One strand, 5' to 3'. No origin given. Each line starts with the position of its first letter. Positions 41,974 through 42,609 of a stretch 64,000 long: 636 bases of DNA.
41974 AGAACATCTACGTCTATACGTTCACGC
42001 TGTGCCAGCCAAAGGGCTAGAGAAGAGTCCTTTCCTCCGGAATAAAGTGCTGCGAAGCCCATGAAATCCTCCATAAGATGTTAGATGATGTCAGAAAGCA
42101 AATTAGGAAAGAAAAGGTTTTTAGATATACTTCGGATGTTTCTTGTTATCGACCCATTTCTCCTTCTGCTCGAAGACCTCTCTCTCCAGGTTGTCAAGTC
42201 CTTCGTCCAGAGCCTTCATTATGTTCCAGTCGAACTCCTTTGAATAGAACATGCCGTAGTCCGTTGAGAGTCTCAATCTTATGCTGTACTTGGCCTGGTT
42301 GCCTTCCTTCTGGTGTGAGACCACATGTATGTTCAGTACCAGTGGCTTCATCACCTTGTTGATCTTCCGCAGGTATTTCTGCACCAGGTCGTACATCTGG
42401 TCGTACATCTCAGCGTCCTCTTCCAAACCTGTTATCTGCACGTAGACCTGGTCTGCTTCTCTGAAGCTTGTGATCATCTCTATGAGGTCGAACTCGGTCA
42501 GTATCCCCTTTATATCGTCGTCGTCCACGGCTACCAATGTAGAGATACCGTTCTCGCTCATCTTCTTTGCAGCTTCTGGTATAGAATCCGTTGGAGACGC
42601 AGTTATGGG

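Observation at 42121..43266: CBS-domain x4 fused to a ribosome hibernation factor (HPF/RaiA, S30AE)-like domain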

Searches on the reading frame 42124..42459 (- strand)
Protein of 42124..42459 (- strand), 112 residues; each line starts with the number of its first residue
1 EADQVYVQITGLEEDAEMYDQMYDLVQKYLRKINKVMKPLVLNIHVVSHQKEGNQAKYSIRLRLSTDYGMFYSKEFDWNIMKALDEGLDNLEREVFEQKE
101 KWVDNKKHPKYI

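Call 3: search_protein_families(library=pfam, proteins=[window:42124-42456:-], max_evalue=10)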
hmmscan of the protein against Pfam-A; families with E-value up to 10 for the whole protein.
seq(111 aa): 2 families
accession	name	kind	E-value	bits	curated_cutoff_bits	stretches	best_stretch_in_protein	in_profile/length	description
PF02482.25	Ribosomal_S30AE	-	6.2e-05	24.1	23.7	1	16-100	9-86/88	Sigma 54 modulation protein / S30EA ribosomal protein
PF07574.19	SMC_Nse1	-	0.0067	16.8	23.3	1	2-55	20-73/194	Nse1 non-SMC component of SMC5-6 complex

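Call 4: search_protein_families(library=ncbifam, proteins=[window:42124-42456:-], max_evalue=10)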
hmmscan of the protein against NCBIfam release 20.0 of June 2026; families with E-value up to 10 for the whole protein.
seq(111 aa): 1 family
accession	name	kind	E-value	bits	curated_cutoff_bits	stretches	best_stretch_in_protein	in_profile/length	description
TIGR00741.1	yfiA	equivalog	9.3e-06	26.1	40.9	1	13-103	8-97/102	ribosome hibernation-promoting factor, HPF/YfiA family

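Call 24: search_solved_structures(query=A2, max_evalue=10, show_alignments=5)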
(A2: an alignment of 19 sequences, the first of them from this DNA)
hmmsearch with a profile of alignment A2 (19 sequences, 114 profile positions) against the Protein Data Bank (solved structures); distinct sequences matched with E-value up to 10: 23.
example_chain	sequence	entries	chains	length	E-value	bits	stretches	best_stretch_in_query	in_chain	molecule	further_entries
6gzx_V3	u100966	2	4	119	0.0002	24.7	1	16-109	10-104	Ribosome hibernation promoting factor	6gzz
6gzq_V2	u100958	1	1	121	0.00021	24.6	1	16-109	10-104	Ribosome hibernation promoting factor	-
2ywq_A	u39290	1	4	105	0.00025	24.4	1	16-108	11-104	Ribosomal subunit interface protein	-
9sr9_H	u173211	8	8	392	0.00027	24.3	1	56-110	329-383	Dehydrogenase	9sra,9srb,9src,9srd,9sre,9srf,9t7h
8rd8_D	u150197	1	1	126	0.0033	20.8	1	17-106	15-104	30S ribosomal protein S30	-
8uu4_w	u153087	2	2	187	0.023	18.1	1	14-106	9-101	Ribosome hibernation promoting factor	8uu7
9t0z_9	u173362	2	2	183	0.033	17.6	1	21-109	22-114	Ribosome hibernation promoting factor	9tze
9sda_9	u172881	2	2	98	0.047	17.1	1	7-102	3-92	Ribosome hibernation promoting factor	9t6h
4v8h_AX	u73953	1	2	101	0.05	17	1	18-109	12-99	Probable sigma(54) modulation protein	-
6h4n_x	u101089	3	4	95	0.11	15.8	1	17-103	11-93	Ribosome hibernation promoting factor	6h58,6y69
9l96_a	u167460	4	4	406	0.12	15.8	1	19-106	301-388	CBS domain-containing protein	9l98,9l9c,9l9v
8ro1_Z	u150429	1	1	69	0.15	15.4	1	67-105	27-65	Coiled-coil domain-containing protein 12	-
1l4s_A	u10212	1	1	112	0.17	15.2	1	17-106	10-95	Protein yfiA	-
12dq_1y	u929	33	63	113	0.17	15.2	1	17-106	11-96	Ribosome-associated inhibitor A | Protein yfiA | Protein Y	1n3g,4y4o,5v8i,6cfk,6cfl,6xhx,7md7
4v8i_AY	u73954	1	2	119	0.19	15.1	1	17-106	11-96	Ribosome-associated inhibitor A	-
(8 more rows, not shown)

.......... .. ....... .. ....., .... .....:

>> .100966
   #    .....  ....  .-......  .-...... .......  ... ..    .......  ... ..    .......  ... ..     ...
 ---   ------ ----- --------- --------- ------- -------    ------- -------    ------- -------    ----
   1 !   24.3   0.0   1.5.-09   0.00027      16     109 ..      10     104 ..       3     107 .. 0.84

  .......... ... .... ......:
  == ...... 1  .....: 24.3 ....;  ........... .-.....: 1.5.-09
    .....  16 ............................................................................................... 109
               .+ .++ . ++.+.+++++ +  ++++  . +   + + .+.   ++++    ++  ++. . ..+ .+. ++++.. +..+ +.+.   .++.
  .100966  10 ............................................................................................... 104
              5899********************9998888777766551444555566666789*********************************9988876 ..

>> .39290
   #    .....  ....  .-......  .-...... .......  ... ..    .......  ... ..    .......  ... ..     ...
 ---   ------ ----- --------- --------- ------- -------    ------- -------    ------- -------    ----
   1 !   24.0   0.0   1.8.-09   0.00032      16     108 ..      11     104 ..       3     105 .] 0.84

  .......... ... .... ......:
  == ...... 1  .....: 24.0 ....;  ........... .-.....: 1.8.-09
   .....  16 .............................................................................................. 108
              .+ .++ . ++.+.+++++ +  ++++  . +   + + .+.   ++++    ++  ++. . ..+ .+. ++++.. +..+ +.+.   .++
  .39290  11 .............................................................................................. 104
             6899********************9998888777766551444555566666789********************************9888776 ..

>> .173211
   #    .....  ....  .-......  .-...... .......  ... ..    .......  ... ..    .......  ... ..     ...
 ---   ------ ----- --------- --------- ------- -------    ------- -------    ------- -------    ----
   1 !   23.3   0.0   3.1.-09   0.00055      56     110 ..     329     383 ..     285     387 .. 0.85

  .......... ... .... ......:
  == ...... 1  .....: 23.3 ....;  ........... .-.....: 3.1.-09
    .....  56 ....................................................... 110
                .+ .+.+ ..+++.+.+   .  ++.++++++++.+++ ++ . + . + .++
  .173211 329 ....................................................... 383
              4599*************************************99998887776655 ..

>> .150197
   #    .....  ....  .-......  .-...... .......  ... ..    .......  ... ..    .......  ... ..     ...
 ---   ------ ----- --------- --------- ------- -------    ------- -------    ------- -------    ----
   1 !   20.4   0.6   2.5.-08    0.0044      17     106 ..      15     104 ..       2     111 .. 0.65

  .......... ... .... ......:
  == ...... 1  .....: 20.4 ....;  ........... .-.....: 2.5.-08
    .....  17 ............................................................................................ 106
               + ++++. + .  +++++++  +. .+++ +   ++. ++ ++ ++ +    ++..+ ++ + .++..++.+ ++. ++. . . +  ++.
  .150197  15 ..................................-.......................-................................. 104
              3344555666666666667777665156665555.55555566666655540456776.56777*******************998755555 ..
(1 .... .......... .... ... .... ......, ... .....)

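Call 25: search_protein_families(library=pfam, alignment_id=A2, max_evalue=0.01)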
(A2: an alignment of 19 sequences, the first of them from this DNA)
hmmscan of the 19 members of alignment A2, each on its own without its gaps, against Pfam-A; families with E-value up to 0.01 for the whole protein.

A. member 1, seq(112 aa): 2 families
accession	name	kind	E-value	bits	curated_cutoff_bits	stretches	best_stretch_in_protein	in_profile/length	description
PF02482.25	Ribosomal_S30AE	-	6.3e-05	24.1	23.7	1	17-101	9-86/88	Sigma 54 modulation protein / S30EA ribosomal protein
PF07574.19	SMC_Nse1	-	0.0033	17.8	23.3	1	1-56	18-73/194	Nse1 non-SMC component of SMC5-6 complex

B. families by the number of members that match (of 19 scanned): 3 families
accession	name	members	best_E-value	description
PF02482.25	Ribosomal_S30AE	16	5.9e-09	Sigma 54 modulation protein / S30EA ribosomal protein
PF07574.19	SMC_Nse1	3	0.00098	Nse1 non-SMC component of SMC5-6 complex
PF04399.18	Glutaredoxin2_C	1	0.0088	Glutaredoxin 2, C terminal domain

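Call 40: predict_structure(alignment_id=A2)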
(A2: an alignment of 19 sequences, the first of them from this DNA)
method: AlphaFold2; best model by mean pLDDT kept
length: 112 residues; sequences in the alignment: 19
mean_pLDDT: 84.0   pTM: 0.72
mean pLDDT of the five models: 84.0, 83.1, 82.7, 82.6, 82.0
residues with pLDDT >= 90: 48; 70-90: 47; 50-70: 14; < 50: 3
segments of 3 or more residues with pLDDT < 50: none
pLDDT, mean of each block of 10 residues (from residue 1): 73 80 92 89 87 76 91 91 94 90 70 48
secondary structure, 60 per line:
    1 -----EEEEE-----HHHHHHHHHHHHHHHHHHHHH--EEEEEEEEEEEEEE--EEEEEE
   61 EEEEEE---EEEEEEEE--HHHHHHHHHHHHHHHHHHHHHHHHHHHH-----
elements in order: E6-10 H16-36 E39-52 E55-66 E70-77 H80-107

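Call 43: fold_search(model_id=the predicted structure, library=pdb)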
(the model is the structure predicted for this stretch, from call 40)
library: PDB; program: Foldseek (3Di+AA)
matches with E <= 10: 1096; with E <= 0.001: 30
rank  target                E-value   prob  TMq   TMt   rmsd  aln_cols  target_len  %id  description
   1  5mmj_y                2.9e-07  1.00  0.74  0.72   3.1       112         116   15  Structure of the small subunit of the chloroplast ribosome (released 2017-01-11)
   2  6eri_BV               1.2e-06  1.00  0.76  0.80   2.2       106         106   17  Structure of the chloroplast ribosome with chl-RRF and hibernation-promoting factor (released 2018-04-18)
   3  28lu_y                1.8e-06  1.00  0.73  0.57   2.7       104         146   13  Structure of the Chlamydomonas reinhardtii chlororibosome with factor pY (released 2026-04-01)
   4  5x8r_y                8.9e-06  1.00  0.71  0.74   2.8       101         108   15  Structure of the 30S small subunit of chloroplast ribosome from spinach (released 2017-06-07)
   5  2ywq_C                1.3e-05  1.00  0.56  0.67   3.5        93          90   22  Crystal structure of Thermus thermophilus Protein Y N-terminal domain (released 2008-04-15)
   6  8fmw_W                1.8e-05  1.00  0.69  0.78   2.5       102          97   13  The structure of a hibernating ribosome in the Lyme disease pathogen (released 2023-11-08)
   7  4hei_A                2.6e-05  1.00  0.65  0.76   2.5        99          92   19  2A X-RAY STRUCTURE OF HPF from VIBRIO CHOLERAE (released 2012-10-24)
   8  8rd8_D                3.1e-05  1.00  0.70  0.74   2.9       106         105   15  Cryo-EM structure of P. urativorans 70S ribosome in complex with hibernation factors Balon and RaiA (structure 1). (released 2024-02-21)
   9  6h4n_x                4.0e-05  1.00  0.64  0.73   3.4       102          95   15  Structure of a hibernating 100S ribosome reveals an inactive conformation of the ribosomal protein S1 - 70S Hibernatin (released 2018-09-05)
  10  8uu4_w                4.0e-05  1.00  0.68  0.73   3.1       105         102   17  Cryo-EM structure of the Listeria innocua 70S ribosome in complex with HPF (structure I-A) (released 2024-02-28)
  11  3tqm_C                4.0e-05  1.00  0.57  0.67   3.6       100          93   15  Structure of an ribosomal subunit interface protein from Coxiella burnetii (released 2011-09-28)
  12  3tqm_B                4.3e-05  1.00  0.60  0.71   3.3       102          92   16  Structure of an ribosomal subunit interface protein from Coxiella burnetii (released 2011-09-28)
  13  2ywq_A                4.3e-05  1.00  0.54  0.65   3.8        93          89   22  Crystal structure of Thermus thermophilus Protein Y N-terminal domain (released 2008-04-15)
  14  4y4o_2y               5.5e-05  1.00  0.61  0.69   3.6        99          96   15  Crystal structure of the Thermus thermophilus 70S ribosome with rRNA modifications and bound to protein Y (YfiA) at 2 (released 2015-03-18)
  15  4y4o_1y               5.5e-05  1.00  0.57  0.65   4.6       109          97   14  Crystal structure of the Thermus thermophilus 70S ribosome with rRNA modifications and bound to protein Y (YfiA) at 2 (released 2015-03-18)
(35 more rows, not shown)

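Call 67: search_protein_representatives(protein=window:42124-42459:-)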
Query: 112 residues. Proteins with E-value up to 0.001 (for the whole library): 324; up to 1e-10: 84; up to 1e-30: 0. The best 150 are listed.
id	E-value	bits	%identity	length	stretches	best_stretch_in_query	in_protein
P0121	1.9e-25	105.6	47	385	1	3-110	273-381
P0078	2.0e-25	105.5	47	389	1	1-105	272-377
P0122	2.2e-24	102.2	45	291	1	4-107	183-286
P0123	4.4e-24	101.2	49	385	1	2-107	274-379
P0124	4.7e-23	97.9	48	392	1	4-106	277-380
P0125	5.0e-23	97.8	45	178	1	2-110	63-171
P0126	1.2e-22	96.5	45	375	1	3-109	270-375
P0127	2.5e-21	92.3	36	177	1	3-108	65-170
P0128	6.1e-21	91.1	47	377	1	2-102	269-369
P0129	6.6e-21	91.0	48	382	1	4-106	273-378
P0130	8.4e-21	90.6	44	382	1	3-107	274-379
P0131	1.6e-20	89.8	41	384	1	2-105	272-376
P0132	3.0e-20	88.8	46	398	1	5-108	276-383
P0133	4.1e-20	88.4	44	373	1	2-102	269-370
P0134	5.2e-20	88.1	42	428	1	2-105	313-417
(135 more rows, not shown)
